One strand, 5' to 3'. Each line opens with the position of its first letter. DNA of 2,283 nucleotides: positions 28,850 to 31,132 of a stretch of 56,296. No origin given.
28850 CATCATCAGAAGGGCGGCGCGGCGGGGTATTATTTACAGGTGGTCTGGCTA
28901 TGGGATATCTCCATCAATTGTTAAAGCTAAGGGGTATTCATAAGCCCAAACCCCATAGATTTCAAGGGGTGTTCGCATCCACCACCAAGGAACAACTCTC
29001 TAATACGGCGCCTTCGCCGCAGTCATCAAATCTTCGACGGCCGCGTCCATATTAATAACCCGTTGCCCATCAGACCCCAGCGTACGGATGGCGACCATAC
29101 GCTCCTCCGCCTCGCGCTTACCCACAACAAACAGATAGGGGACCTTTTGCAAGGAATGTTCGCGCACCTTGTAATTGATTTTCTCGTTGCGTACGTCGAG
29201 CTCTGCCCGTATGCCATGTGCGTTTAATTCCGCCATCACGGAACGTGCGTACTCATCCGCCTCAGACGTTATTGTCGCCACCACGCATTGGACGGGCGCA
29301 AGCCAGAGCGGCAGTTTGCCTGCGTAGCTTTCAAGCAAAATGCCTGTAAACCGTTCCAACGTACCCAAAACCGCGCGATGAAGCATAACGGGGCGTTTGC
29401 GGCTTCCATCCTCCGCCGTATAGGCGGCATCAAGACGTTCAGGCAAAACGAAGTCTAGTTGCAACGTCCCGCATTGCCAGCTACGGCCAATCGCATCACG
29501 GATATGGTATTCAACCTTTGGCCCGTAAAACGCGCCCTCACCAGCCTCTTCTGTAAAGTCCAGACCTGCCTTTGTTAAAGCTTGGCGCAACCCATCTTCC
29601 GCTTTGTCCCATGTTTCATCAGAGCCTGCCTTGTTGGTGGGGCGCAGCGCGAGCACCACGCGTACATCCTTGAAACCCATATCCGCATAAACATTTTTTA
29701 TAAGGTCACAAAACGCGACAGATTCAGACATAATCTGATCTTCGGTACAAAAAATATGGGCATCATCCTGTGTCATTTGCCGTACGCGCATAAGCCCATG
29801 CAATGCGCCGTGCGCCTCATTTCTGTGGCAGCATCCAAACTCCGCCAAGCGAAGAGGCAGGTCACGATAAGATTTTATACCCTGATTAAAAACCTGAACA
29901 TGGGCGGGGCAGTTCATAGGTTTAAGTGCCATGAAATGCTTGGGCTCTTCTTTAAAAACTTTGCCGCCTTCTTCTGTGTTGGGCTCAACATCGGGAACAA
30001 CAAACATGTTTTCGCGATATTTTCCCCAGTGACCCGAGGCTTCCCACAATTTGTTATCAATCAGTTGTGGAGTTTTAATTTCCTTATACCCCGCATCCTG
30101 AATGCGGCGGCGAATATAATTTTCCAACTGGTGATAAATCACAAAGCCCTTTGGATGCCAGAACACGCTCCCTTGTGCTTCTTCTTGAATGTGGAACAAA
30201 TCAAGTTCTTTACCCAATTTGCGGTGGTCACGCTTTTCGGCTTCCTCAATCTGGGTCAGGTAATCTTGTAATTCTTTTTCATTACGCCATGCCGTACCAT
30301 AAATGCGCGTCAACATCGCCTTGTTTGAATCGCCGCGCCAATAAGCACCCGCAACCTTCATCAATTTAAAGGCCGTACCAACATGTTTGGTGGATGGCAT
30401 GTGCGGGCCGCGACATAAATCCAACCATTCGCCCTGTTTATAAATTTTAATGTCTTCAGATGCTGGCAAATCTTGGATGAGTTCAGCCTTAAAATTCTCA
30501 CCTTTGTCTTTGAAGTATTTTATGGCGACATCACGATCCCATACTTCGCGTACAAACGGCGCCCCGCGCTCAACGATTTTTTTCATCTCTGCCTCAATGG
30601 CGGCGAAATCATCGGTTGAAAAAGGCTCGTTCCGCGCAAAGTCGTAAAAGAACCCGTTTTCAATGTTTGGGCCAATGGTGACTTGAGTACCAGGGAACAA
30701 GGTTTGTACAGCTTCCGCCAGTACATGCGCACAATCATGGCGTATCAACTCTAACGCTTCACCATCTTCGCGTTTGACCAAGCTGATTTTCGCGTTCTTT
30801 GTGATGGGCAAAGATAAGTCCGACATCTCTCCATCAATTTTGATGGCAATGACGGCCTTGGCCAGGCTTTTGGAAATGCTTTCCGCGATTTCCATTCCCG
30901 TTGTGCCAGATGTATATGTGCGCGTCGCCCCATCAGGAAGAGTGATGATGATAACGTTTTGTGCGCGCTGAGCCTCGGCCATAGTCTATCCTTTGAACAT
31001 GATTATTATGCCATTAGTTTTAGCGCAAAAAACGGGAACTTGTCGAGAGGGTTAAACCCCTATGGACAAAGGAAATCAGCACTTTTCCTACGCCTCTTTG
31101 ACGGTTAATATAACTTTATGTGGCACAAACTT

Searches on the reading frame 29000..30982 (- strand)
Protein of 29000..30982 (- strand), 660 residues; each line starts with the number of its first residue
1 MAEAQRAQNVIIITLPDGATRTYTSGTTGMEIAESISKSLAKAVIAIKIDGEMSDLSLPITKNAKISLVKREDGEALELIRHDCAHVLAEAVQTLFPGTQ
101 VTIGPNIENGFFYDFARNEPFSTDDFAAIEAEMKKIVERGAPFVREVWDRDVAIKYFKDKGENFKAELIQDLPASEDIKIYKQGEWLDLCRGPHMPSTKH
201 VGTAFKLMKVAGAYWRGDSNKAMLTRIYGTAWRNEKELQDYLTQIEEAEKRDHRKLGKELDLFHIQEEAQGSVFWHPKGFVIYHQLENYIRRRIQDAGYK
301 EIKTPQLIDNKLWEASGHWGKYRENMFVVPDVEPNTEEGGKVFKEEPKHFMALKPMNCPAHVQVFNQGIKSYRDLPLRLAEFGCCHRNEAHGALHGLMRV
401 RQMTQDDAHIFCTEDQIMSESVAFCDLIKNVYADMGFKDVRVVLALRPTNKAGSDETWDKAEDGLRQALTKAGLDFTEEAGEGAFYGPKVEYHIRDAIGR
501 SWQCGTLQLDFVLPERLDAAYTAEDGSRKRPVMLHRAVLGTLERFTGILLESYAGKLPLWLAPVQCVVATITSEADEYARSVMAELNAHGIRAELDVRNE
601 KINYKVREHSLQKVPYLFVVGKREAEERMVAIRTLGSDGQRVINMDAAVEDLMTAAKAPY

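Call 68: search_protein_families(library=pfam, proteins=[window:29000-30982:-], max_evalue=0.00001)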
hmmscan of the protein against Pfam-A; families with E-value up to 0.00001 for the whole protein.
window:29000-30982:- (660 aa): 4 families
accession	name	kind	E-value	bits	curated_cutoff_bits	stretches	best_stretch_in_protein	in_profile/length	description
PF00587.30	tRNA-synt_2b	-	5.4e-47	160.6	29.3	1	345-553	5-179/179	tRNA synthetase class II core domain (G, H, P, S and T)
PF03129.25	HGTP_anticodon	-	1.3e-20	73.7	21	1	565-650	1-89/94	Anticodon binding domain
PF07973.19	tRNA_SAD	-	1.3e-13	51.1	24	1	178-228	1-44/44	Threonyl and Alanyl tRNA synthetase second additional domain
PF02824.27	TGS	-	4.4e-10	39.9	22.2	1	11-70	1-60/60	TGS domain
